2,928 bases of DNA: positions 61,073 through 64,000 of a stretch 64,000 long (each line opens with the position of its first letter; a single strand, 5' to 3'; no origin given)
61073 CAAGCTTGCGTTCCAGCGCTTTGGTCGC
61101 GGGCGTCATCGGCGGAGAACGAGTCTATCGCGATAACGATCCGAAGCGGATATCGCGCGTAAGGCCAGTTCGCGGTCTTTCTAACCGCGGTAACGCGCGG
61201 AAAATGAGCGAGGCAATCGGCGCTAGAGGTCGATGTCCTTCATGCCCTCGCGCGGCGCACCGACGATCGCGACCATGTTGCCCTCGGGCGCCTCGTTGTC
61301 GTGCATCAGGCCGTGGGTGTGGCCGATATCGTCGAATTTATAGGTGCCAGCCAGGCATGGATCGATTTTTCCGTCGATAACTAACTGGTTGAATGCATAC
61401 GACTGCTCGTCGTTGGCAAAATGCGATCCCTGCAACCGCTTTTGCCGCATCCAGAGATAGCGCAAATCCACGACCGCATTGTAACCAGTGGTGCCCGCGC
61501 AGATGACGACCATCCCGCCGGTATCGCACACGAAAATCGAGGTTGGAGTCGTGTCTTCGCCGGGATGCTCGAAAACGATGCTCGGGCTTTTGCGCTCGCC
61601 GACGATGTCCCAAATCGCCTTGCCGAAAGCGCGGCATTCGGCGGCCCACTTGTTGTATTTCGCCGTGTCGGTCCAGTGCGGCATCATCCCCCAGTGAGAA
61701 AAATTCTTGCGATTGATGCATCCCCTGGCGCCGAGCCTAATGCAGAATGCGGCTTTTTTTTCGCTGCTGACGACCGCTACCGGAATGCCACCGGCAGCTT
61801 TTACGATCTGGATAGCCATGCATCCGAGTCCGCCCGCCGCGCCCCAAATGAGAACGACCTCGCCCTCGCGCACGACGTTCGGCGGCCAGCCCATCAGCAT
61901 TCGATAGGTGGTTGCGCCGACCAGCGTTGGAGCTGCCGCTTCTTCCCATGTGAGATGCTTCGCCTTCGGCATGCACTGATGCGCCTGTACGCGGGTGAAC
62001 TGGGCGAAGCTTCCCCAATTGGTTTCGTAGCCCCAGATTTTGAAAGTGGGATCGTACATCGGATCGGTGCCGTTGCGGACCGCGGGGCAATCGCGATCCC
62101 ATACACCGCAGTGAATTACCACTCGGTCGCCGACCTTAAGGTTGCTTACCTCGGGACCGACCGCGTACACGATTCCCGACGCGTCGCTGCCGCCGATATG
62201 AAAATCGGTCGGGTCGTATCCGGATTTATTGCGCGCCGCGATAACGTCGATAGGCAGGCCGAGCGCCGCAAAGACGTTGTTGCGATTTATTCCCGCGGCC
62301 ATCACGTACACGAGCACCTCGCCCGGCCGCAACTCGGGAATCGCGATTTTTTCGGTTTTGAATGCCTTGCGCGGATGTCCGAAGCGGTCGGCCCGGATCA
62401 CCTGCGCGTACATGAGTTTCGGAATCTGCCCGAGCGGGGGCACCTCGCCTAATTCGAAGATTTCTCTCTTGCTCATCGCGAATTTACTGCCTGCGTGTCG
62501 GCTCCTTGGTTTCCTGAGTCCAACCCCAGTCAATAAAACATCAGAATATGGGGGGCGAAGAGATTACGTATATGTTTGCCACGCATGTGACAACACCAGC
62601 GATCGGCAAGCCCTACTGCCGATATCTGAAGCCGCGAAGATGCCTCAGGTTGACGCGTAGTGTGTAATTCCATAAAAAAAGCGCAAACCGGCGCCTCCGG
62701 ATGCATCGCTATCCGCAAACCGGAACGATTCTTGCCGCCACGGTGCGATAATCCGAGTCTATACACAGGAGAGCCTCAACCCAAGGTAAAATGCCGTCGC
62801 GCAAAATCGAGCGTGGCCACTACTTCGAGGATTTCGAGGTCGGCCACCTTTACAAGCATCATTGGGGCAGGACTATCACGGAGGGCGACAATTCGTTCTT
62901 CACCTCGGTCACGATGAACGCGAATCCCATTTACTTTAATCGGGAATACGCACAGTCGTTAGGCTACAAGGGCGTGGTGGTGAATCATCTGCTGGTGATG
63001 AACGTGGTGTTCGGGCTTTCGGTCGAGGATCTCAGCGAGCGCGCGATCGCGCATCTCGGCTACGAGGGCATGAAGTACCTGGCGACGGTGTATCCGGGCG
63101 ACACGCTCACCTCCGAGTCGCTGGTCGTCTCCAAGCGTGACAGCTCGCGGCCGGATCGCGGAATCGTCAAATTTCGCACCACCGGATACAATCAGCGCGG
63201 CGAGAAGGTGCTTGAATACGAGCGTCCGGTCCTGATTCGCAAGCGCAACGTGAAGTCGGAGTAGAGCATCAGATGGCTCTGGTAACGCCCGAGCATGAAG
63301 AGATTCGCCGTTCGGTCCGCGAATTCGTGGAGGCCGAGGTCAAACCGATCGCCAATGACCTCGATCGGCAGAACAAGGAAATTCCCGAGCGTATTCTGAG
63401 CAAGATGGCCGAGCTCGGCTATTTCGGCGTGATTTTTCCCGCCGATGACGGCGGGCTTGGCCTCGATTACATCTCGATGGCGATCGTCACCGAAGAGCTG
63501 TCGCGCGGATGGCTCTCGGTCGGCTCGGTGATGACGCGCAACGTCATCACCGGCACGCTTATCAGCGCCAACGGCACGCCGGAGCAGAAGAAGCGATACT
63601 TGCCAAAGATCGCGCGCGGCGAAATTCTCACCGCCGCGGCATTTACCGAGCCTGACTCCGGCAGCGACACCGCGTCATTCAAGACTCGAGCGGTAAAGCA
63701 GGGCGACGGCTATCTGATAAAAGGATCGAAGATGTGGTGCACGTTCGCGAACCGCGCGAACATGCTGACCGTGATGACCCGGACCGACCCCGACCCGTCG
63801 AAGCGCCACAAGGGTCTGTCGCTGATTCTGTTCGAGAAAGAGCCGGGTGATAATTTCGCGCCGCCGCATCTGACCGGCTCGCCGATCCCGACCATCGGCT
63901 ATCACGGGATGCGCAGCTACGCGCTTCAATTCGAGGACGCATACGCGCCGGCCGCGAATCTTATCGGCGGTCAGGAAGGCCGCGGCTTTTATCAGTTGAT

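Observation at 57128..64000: ccr co-transcribed with a giant FAD/Fe-S oxidase and an LLM oxidoreductase, divergent from MaoC-ACAD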

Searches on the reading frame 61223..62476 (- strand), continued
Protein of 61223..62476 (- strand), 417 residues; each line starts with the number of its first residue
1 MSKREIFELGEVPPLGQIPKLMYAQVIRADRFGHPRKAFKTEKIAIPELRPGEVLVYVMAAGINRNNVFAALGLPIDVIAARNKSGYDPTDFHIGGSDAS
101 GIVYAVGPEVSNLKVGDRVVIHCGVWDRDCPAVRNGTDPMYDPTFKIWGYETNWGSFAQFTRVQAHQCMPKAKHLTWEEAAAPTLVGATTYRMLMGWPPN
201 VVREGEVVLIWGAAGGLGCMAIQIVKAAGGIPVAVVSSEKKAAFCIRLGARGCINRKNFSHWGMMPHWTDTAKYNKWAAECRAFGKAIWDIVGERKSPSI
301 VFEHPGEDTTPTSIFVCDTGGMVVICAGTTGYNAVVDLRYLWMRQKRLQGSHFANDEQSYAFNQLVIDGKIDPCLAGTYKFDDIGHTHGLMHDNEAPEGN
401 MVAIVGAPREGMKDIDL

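Call 59: search_protein_families(library=ncbifam, proteins=[L053:6944-8962:+, L053:5760-6941:+, L053:4038-5711:+, L053:8931-9968:+, L053:11874-12899:+], max_evalue=1e-20)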
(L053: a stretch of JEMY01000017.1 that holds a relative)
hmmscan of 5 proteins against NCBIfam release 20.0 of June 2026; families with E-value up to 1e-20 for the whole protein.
L053:6944-8962:+ (672 aa): 4 families
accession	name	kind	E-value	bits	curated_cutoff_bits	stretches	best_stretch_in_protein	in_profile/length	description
NF006944.0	PRK09426.1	equivalog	6.6e-159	530.1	876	1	9-661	78-716/721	methylmalonyl-CoA mutase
TIGR00641.1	acid_CoA_mut_N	subfamily_domain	2.3e-137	458.4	303.8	1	8-497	47-525/528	methylmalonyl-CoA mutase N-terminal domain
NF045497.1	IsobCoAmut_IcmF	equivalog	1.5e-53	181.9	1500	1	120-495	708-1073/1076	fused isobutyryl-CoA mutase/GTPase IcmF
TIGR00640.1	acid_CoA_mut_C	subfamily_domain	3.6e-35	120.8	57.45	1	534-660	3-128/132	methylmalonyl-CoA mutase C-terminal domain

L053:5760-6941:+ (393 aa): 1 family
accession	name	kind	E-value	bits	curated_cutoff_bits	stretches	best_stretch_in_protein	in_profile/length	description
NF038241.1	RipB_Ich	equivalog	1.6e-34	119.3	340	0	29-177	20-169/175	(R)-specific enoyl-CoA hydratase RipB/Ich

L053:4038-5711:+ (557 aa): 14 families
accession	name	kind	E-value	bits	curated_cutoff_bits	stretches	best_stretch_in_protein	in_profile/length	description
NF042972.1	AcrlCoAredClosAcrC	equivalog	1.7e-77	260.7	640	1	159-554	5-377/378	acryloyl-CoA reductase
NF043006.1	CyhCrbnylCoADH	equivalog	3.2e-65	220.6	650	1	164-553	9-375/380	cyclohexane-1-carbonyl-CoA dehydrogenase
NF045552.1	GlutCoADH_Des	equivalog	1.1e-61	209.1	470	1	158-542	4-369/387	glutaryl-CoA dehydrogenase Acd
NF008997.0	PRK12341.1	equivalog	2.6e-61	207.8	537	1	189-553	35-376/382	acyl-CoA dehydrogenase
NF042439.1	SulpropCoADesulf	equivalog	5.3e-61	206.4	600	1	169-549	3-367/379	3-sulfinopropanoyl-CoA desulfinase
NF058590.1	AcCoDHFadEBacil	equivalog_domain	6.8e-57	193.3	600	1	160-546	22-404/586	acyl-CoA dehydrogenase FadE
NF053553.1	prodigi_MBC_PigA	equivalog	3.2e-44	151.6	500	1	159-553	5-379/381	prodigiosin MBC biosynthesis dehydrogenase PigA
TIGR03207.1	cyc_hxne_CoA_dh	equivalog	8.4e-40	136.6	575.35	1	162-551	4-369/372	cyclohexanecarboxyl-CoA dehydrogenase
NF045652.1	ProlPCPDhRedW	equivalog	2.9e-39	135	650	1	202-552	42-372/376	L-prolyl-[peptidyl-carrier protein] dehydrogenase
NF002885.1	PRK03354.1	equivalog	2.6e-38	132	540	1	161-547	7-368/378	crotonobetainyl-CoA dehydrogenase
NF052270.1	Staph_DH_FadE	equivalog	6.5e-32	110.7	600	1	192-553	53-393/400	acyl-CoA dehydrogenase FadE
NF007000.1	PRK09463.1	subfamily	7.5e-28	97.3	600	1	184-518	66-398/726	acyl-CoA dehydrogenase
TIGR03204.1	pimC_large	equivalog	8.8e-23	80.8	623.85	1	254-464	97-287/395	pimeloyl-CoA dehydrogenase large subunit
NF009586.0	PRK13026.1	subfamily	1.2e-22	80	608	1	184-517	101-432/777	acyl-CoA dehydrogenase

L053:8931-9968:+ (345 aa): 3 families
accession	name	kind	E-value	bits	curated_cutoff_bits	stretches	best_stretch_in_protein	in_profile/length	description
TIGR00750.1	lao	equivalog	1.1e-67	228.3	240.75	1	33-300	2-265/300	methylmalonyl Co-A mutase-associated GTPase MeaB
NF006958.0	PRK09435.1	equivalog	1.3e-57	195.3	329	1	21-301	9-289/333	methylmalonyl Co-A mutase-associated GTPase MeaB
NF045497.1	IsobCoAmut_IcmF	equivalog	6e-32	110.4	1500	1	28-239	148-357/1076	fused isobutyryl-CoA mutase/GTPase IcmF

L053:11874-12899:+ (341 aa): 13 families
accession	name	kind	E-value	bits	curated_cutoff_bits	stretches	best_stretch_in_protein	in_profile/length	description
TIGR02824.1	quinone_pig3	subfamily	1.3e-76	257.7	296.8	1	18-339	2-324/325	putative NAD(P)H quinone oxidoreductase, PIG3 family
NF041183.1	Pks2_ls1_myc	equivalog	3.2e-44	150.3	2400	1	39-338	1428-1727/2086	sulfolipid-1 biosynthesis phthioceranic/hydroxyphthioceranic acid synthase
NF010344.0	PRK13771.1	subfamily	5.1e-42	144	349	1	108-340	116-333/334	putative alcohol dehydrogenase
NF008024.0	PRK10754.1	subfamily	9.3e-42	143.2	348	1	20-336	5-323/327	NADPH:quinone reductase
NF041172.1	AcrlCoa_red_Thmprot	equivalog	1.7e-34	119.3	500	1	108-339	116-333/334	acryloyl-CoA reductase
TIGR02823.1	oxido_YhdH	subfamily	8.4e-29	100.4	297.25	1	19-339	2-323/324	acrylyl-CoA reductase family protein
TIGR01751.1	crot-CoA-red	equivalog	5.9e-27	94.4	378.55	0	105-338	137-385/398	crotonyl-CoA carboxylase/reductase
NF041097.1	keto_inos_dh_IolM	equivalog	1.1e-24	86.9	450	0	107-338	150-388/389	scyllo-inosose 3-dehydrogenase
TIGR03451.1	mycoS_dep_FDH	equivalog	3.2e-23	82.1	512.9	0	108-255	129-277/358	S-(hydroxymethyl)mycothiol dehydrogenase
NF003808.0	PRK05396.1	equivalog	4.5e-23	81.7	380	0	108-338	119-338/341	L-threonine 3-dehydrogenase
TIGR03989.1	Rxyl_3153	subfamily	5.8e-23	81.7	440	0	103-317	134-348/370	NDMA-dependent alcohol dehydrogenase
TIGR00692.1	tdh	equivalog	2.5e-21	76.1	458.35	0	107-338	116-338/340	L-threonine 3-dehydrogenase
NF058644.1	CurcmRedCuraProt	equivalog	7.8e-21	74.5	440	0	93-339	80-332/336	NADPH-dependent curcumin/dihydrocurcumin reductase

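Call 67: search_protein_families(library=pfam, proteins=[L016:5246-6544:+, L016:6501-7613:+, L016:7648-8058:+, L016:8062-8691:+, L016:8609-9466:+, L016:9411-9905:+, L016:11242-13728:-, L016:13907-15856:+, L016:15970-18873:+], max_evalue=0.00001)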
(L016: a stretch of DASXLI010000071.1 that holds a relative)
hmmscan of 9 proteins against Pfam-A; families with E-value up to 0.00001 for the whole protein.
L016:5246-6544:+ (432 aa): 5 families
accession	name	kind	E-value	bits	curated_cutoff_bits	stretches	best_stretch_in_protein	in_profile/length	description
PF00072.30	Response_reg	-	1.2e-20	74.1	30.2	1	292-404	2-110/111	Response regulator receiver domain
PF13426.13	PAS_9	-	7.5e-15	55.5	27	1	17-120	2-101/103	PAS domain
PF00989.32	PAS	-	6.2e-11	42.8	22.6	1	8-119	3-112/113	PAS fold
PF08448.16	PAS_4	-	1e-08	35.8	23.1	1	12-122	1-107/110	PAS fold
PF13188.13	PAS_8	-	1.8e-06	28.1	21.8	1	8-51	3-43/65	PAS domain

L016:6501-7613:+ (370 aa): 1 family
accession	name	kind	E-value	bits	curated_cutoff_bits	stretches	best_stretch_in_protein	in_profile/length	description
PF00248.27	Aldo_ket_red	-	2.8e-25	89.4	24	1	37-217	2-142/291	Aldo/keto reductase family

L016:7648-8058:+ (136 aa): 1 family
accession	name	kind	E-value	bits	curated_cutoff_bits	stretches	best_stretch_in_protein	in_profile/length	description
PF00581.25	Rhodanese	-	4.2e-15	56.5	22.2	1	9-107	2-96/102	Rhodanese-like domain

L016:8062-8691:+ (209 aa): 1 family
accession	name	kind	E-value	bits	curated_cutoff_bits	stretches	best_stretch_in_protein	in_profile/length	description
PF01923.23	Cob_adeno_trans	-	2.7e-60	203.8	24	1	8-179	1-171/171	Cobalamin adenosyltransferase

L016:8609-9466:+ (285 aa): 0 families

L016:9411-9905:+ (164 aa): 0 families

L016:11242-13728:- (828 aa): 0 families

L016:13907-15856:+ (649 aa): 3 families
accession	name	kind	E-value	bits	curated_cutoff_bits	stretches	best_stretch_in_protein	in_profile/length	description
PF24247.1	DUF7450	-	2.9e-15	56.8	27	1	488-644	1-151/151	Repeat of unknown function (DUF7450)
PF08341.16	TED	-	3.9e-09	37.3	22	1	88-162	2-89/102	Thioester domain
PF02369.22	Big_1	-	2.7e-08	34.2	34.9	1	205-261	16-73/93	Bacterial Ig-like domain (group 1)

L016:15970-18873:+ (967 aa): 3 families
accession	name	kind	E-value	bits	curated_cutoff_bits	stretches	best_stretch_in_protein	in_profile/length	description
PF13204.13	Apiosidase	-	7.3e-48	164.2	26.5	1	251-555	1-320/320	Apiosidase-like, catalytic domain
PF12904.13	Collagen_bind_2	-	2.6e-16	59.7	22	1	580-662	14-92/92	Putative collagen-binding domain of a collagenase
PF00041.27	fn3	-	7.4e-07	29.7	25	1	675-747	2-78/84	Fibronectin type III domain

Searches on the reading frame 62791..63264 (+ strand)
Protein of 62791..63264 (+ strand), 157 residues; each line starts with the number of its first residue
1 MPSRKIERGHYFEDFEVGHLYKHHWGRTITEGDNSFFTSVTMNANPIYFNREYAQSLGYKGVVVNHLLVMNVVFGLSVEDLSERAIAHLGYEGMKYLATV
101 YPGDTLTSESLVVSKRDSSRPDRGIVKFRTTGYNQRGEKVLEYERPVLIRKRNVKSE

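Call 7: search_protein_families(library=pfam, proteins=[window:62791-63264:+])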
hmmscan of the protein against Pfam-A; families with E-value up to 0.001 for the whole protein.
window:62791-63264:+ (157 aa): 3 families
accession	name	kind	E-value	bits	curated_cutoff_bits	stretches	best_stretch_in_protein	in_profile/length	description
PF19315.5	MC_hydratase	-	3.7e-28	99.1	26.5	1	6-153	18-168/353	Mesaconyl-CoA hydratase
PF01575.25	MaoC_dehydratas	-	1.7e-15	57.1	27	1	18-127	7-116/123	MaoC like domain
PF13452.11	FAS1_DH_region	-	1.9e-09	38.2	22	1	17-142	3-131/132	FAS1-like, dehydratase domain region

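Call 8: search_protein_families(library=ncbifam, proteins=[window:62791-63264:+])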
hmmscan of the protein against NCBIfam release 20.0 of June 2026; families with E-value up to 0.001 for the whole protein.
window:62791-63264:+ (157 aa): 6 families
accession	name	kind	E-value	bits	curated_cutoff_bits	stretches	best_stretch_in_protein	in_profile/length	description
NF038241.1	RipB_Ich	equivalog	1.1e-38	132.9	340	1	8-154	20-167/175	(R)-specific enoyl-CoA hydratase RipB/Ich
NF041625.1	methfumCoahyd_Halo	equivalog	3.1e-30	105.6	560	1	6-153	20-170/358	2-methylfumaryl-CoA hydratase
TIGR02278.1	PaaN-DH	equivalog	1.4e-09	36.8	562.8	1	11-144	524-657/664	phenylacetic acid degradation bifunctional protein PaaZ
NF006045.0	PRK08190.1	subfamily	1.3e-08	34.2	282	1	6-154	5-146/467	bifunctional enoyl-CoA hydratase/phosphate acetyltransferase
NF040620.1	fused_HadA_HadB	exception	2.2e-06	27.4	350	1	9-72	193-255/329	fused (3R)-hydroxyacyl-ACP dehydratase subunits HadA/HadB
NF040624.1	HadA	equivalog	2.6e-05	24.5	180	1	39-143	23-131/144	(3R)-hydroxyacyl-ACP dehydratase subunit HadA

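Call 23: search_solved_structures(query=window:62791-63264:+, max_evalue=0.00001)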
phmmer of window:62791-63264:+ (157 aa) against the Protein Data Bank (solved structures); distinct sequences matched with E-value up to 0.00001: 5.
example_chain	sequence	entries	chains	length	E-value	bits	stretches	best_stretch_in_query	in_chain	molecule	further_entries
4e3e_A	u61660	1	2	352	1.3e-37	132.3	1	3-153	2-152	MaoC domain protein dehydratase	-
8hgn_A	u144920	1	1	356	7.7e-34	120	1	6-154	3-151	Beta-methylmalyl-CoA dehydratase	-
4ffu_A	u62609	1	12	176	8.5e-14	54.9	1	6-151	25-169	oxidase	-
1q6w_A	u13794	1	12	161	4.4e-12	49.4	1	10-152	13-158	monoamine oxidase regulatory protein, putative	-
2bi0_A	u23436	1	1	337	1.3e-06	31.6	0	9-147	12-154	HYPOTHETICAL PROTEIN RV0216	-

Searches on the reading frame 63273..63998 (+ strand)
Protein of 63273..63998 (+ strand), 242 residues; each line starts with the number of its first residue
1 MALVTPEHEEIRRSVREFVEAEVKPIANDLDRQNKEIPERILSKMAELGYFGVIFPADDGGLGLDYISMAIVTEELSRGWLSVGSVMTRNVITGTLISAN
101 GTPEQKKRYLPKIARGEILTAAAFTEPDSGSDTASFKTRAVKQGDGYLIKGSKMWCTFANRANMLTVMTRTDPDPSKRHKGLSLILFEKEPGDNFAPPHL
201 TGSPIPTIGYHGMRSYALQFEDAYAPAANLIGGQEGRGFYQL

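Call 7: search_protein_families(library=pfam, proteins=[window:63273-63998:+])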
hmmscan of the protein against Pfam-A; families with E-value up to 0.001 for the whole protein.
window:63273-63998:+ (242 aa): 2 families
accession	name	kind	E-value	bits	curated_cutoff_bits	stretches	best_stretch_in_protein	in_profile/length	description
PF02771.21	Acyl-CoA_dh_N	-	7e-36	123.5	22.9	1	5-117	1-113/113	Acyl-CoA dehydrogenase, N-terminal domain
PF02770.24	Acyl-CoA_dh_M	-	1.9e-17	63.7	33.3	1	121-222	1-96/97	Acyl-CoA dehydrogenase, middle domain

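Call 8: search_protein_families(library=ncbifam, proteins=[window:63273-63998:+])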
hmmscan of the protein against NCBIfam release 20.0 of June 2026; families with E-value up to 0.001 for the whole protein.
window:63273-63998:+ (242 aa): 20 families
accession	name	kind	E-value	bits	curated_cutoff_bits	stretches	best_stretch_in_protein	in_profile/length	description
NF042972.1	AcrlCoAredClosAcrC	equivalog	3e-46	157.8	640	1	5-239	6-231/378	acryloyl-CoA reductase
NF045552.1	GlutCoADH_Des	equivalog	6.8e-36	124.3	470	1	6-237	7-231/387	glutaryl-CoA dehydrogenase Acd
NF058590.1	AcCoDHFadEBacil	equivalog_domain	7.5e-36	123.8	600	1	5-238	22-245/586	acyl-CoA dehydrogenase FadE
TIGR03207.1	cyc_hxne_CoA_dh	equivalog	7.2e-30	104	575.35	1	11-241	8-229/372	cyclohexanecarboxyl-CoA dehydrogenase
NF045652.1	ProlPCPDhRedW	equivalog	2.2e-28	99.1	650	1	6-238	2-228/376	L-prolyl-[peptidyl-carrier protein] dehydrogenase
TIGR03204.1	pimC_large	equivalog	3.2e-27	95.4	623.85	1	41-239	45-233/395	pimeloyl-CoA dehydrogenase large subunit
NF042439.1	SulpropCoADesulf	equivalog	1.9e-26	92.7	600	1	14-242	3-227/379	3-sulfinopropanoyl-CoA desulfinase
NF043006.1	CyhCrbnylCoADH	equivalog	5.7e-25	88.1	650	1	11-239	11-230/380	cyclohexane-1-carbonyl-CoA dehydrogenase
NF053553.1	prodigi_MBC_PigA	equivalog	2e-21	76.6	500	1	7-190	8-191/381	prodigiosin MBC biosynthesis dehydrogenase PigA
NF008997.0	PRK12341.1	equivalog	3.9e-20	72.2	537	1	5-242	6-234/382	acyl-CoA dehydrogenase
NF007000.1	PRK09463.1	subfamily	9.9e-18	63.8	600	1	14-197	46-249/726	acyl-CoA dehydrogenase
NF002885.1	PRK03354.1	equivalog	3.7e-17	62.4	540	1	6-174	7-173/378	crotonobetainyl-CoA dehydrogenase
NF052270.1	Staph_DH_FadE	equivalog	2e-16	59.8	600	1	10-172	27-193/400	acyl-CoA dehydrogenase FadE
TIGR03203.1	pimD_small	equivalog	1.7e-15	57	652.7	1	40-183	41-182/378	pimeloyl-CoA dehydrogenase small subunit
NF009586.0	PRK13026.1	subfamily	4.4e-15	55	608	1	18-167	85-249/777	acyl-CoA dehydrogenase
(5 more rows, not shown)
